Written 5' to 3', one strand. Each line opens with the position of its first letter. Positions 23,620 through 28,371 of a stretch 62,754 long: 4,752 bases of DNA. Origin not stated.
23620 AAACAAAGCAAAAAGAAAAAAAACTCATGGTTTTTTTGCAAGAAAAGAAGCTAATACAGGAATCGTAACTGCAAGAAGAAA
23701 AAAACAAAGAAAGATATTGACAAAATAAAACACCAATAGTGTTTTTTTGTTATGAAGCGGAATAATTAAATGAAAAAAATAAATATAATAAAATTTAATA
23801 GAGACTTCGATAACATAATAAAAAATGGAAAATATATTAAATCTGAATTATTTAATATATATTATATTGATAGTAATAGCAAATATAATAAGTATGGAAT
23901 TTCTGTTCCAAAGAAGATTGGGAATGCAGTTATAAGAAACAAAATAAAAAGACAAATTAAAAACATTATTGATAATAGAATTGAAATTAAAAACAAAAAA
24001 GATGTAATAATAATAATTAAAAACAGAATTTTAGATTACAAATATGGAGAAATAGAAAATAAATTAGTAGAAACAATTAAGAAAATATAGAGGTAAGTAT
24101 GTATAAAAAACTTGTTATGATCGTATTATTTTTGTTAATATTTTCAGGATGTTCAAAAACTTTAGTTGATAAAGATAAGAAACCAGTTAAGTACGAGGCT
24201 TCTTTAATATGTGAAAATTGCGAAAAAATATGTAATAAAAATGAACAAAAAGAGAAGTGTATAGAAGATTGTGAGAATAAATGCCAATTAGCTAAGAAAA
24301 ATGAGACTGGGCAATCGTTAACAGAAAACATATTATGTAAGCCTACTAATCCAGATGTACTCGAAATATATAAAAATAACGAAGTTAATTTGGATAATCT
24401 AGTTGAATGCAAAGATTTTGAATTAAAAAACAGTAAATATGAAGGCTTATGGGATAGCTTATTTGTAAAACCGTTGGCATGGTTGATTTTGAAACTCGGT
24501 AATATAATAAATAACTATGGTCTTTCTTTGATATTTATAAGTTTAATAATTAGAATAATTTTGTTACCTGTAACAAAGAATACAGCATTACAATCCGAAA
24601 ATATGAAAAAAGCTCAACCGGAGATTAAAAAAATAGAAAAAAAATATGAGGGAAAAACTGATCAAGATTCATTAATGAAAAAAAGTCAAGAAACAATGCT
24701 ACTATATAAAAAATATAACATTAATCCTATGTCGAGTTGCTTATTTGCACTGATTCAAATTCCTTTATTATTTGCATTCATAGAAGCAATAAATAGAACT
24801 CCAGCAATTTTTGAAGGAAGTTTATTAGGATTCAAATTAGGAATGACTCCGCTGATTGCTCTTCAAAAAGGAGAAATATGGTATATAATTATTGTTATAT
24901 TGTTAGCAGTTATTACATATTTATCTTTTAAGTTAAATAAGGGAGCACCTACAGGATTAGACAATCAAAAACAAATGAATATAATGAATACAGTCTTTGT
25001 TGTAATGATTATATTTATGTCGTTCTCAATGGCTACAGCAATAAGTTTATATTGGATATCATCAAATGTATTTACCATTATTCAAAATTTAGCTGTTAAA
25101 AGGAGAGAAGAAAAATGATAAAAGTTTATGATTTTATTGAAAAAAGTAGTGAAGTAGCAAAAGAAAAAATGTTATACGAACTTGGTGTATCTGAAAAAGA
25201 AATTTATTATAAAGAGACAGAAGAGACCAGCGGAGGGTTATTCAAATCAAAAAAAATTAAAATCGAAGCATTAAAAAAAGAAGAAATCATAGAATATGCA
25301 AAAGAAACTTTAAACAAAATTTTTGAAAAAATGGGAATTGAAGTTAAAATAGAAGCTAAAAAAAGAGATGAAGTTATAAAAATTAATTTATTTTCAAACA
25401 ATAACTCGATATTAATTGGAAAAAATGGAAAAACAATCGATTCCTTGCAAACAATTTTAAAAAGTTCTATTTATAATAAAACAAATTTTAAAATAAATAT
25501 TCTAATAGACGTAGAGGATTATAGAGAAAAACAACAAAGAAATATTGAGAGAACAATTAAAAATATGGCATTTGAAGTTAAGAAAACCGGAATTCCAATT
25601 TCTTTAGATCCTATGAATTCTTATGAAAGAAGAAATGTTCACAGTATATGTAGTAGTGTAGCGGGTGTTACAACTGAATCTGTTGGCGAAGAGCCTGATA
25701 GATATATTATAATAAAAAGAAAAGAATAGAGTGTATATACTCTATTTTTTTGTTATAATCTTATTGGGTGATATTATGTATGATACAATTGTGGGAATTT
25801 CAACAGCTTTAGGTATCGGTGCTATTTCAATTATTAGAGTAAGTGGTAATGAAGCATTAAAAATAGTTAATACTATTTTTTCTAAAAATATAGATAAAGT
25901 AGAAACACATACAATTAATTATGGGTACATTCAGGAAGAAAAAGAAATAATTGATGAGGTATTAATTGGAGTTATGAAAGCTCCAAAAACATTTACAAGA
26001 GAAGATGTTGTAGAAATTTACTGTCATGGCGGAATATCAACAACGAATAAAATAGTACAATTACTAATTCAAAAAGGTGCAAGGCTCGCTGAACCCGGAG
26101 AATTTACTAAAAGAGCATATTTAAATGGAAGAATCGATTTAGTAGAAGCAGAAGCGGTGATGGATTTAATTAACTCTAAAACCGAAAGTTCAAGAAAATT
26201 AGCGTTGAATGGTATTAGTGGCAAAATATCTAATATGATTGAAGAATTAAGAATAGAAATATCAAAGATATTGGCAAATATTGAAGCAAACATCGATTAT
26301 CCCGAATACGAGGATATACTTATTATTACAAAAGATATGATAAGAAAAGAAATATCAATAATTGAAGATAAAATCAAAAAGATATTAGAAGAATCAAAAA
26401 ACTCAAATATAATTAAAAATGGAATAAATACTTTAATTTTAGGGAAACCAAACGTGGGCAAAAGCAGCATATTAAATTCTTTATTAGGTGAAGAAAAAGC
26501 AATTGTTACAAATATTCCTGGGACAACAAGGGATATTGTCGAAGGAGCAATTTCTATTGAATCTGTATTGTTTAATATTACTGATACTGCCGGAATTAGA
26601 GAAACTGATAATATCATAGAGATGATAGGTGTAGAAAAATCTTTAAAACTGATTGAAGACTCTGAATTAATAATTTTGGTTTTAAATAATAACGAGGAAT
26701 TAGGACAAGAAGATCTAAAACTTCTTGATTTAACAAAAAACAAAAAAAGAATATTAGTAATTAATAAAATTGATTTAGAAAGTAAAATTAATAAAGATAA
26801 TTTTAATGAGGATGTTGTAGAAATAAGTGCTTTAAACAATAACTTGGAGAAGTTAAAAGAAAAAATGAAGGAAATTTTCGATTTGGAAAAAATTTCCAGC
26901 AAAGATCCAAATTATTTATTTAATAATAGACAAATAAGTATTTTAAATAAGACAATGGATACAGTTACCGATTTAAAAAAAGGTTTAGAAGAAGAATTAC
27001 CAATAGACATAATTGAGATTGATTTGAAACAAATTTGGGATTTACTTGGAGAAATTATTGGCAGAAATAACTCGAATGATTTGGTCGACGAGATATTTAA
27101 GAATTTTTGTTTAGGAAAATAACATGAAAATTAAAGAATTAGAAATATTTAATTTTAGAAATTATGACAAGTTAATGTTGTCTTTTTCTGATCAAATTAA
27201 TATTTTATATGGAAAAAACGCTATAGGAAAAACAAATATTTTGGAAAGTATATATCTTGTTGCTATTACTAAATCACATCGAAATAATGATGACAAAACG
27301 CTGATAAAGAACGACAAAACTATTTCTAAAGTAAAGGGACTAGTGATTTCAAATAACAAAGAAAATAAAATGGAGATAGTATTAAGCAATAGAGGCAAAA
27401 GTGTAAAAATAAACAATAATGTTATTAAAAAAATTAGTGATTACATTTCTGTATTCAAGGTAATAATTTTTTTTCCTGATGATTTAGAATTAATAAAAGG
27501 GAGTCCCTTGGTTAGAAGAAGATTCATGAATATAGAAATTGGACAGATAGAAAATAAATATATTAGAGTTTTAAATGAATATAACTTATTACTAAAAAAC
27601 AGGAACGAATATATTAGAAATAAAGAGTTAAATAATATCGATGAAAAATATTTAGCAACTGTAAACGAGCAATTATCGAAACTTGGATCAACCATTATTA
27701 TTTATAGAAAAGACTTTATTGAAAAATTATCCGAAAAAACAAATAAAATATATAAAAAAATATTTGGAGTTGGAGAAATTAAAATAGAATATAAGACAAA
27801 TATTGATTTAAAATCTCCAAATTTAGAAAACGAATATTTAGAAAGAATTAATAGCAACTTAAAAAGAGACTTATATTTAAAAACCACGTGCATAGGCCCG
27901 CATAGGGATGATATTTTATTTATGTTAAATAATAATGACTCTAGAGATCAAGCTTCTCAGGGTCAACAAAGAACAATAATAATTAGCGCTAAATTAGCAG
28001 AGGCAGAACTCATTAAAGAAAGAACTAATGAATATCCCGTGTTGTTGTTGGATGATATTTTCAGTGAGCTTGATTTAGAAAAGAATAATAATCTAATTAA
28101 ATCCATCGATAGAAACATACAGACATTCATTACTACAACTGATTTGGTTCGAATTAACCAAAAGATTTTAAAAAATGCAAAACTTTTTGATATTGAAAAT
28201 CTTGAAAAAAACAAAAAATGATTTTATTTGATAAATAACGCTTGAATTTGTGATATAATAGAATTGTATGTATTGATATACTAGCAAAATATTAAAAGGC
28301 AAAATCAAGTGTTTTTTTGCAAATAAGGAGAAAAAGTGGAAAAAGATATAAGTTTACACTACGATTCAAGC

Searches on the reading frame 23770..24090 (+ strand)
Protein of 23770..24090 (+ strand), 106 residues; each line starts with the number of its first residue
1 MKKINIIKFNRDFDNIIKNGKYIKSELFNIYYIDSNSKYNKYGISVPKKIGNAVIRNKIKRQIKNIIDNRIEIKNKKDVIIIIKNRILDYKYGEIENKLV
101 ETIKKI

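Call 9: search_protein_families(library=pfam, proteins=[window:23770-24090:+])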
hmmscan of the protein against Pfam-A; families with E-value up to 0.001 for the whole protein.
window:23770-24090:+ (106 aa): 1 family
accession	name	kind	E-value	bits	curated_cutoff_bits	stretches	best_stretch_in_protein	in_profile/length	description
PF00825.24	Ribonuclease_P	-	1.1e-23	83.7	22.3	1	1-106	1-108/109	Ribonuclease P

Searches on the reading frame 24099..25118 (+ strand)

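Call 10: search_protein_families(library=pfam, proteins=[window:24099-25118:+])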
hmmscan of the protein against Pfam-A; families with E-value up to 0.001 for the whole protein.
window:24099-25118:+ (339 aa): 1 family
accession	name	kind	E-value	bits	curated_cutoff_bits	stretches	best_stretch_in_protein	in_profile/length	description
PF02096.25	60KD_IMP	-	2.2e-39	135.5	35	1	140-335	1-163/163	60Kd inner membrane protein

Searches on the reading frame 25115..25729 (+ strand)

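Call 10: search_protein_families(library=pfam, proteins=[window:25115-25729:+])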
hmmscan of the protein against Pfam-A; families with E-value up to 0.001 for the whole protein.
window:25115-25729:+ (204 aa): 2 families
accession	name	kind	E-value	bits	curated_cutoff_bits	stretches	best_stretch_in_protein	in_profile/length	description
PF01424.28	R3H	-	1.8e-17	63.6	26.8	1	144-202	3-60/60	R3H domain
PF13083.13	KH_KhpA-B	-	2.9e-12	46.8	32.1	1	62-129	4-71/73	KhpA/KhpB, KH domain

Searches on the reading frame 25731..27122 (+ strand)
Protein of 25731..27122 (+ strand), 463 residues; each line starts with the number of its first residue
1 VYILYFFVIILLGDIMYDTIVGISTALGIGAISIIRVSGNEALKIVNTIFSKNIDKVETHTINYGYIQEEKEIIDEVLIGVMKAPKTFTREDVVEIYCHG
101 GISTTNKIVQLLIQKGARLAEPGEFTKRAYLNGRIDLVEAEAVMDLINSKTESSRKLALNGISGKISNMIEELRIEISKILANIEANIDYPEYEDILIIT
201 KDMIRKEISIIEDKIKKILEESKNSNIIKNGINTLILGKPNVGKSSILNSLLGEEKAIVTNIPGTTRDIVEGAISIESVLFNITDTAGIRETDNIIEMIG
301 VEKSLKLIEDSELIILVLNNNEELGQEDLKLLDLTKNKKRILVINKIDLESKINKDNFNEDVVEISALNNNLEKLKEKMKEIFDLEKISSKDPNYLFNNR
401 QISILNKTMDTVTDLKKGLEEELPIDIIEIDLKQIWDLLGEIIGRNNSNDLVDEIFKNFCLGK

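Call 10: search_protein_families(library=pfam, proteins=[window:25731-27122:+])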
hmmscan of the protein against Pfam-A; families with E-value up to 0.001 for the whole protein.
window:25731-27122:+ (463 aa): 7 families
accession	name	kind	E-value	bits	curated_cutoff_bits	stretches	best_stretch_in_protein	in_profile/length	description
PF12631.12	MnmE_helical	-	2.7e-54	184.9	40.1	1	137-460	1-211/211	MnmE helical domain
PF10396.14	TrmE_N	-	2e-41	141.3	29.8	1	19-134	1-117/117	GTP-binding protein TrmE N-terminus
PF01926.29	MMR_HSR1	-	7.1e-25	87.8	21.9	1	235-346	3-113/113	50S ribosome-binding GTPase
PF02421.24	FeoB_N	-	4.2e-10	39.8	27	1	234-353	3-125/156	Ferrous iron transport protein B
PF03193.22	RsgA_GTPase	-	0.00027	21.3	30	0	226-268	102-143/174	RsgA GTPase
PF00009.33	GTP_EFTU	-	0.00055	20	26.5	0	264-390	54-169/188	Elongation factor Tu GTP binding domain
PF08477.19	Roc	-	0.00062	20.4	27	0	235-348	3-119/119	Ras of Complex, Roc, domain of DAPkinase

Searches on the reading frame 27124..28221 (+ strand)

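Call 10: search_protein_families(library=pfam, proteins=[window:27124-28221:+])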
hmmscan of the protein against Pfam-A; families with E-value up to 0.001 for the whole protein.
window:27124-28221:+ (365 aa): 4 families
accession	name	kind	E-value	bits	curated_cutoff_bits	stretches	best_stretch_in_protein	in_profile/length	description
PF02463.25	SMC_N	-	3.6e-16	59.7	40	1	3-341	2-199/220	RecF/RecN/SMC N terminal domain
PF13175.12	AAA_15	-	8.2e-09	36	32.1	1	1-310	1-335/374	AAA ATPase domain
PF13304.12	AAA_21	-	6.7e-06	26.8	27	1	25-337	1-296/304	AAA domain, putative AbiEii toxin, Type IV TA system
PF13476.12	AAA_23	-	0.00013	23.1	27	0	6-333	2-194/201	AAA domain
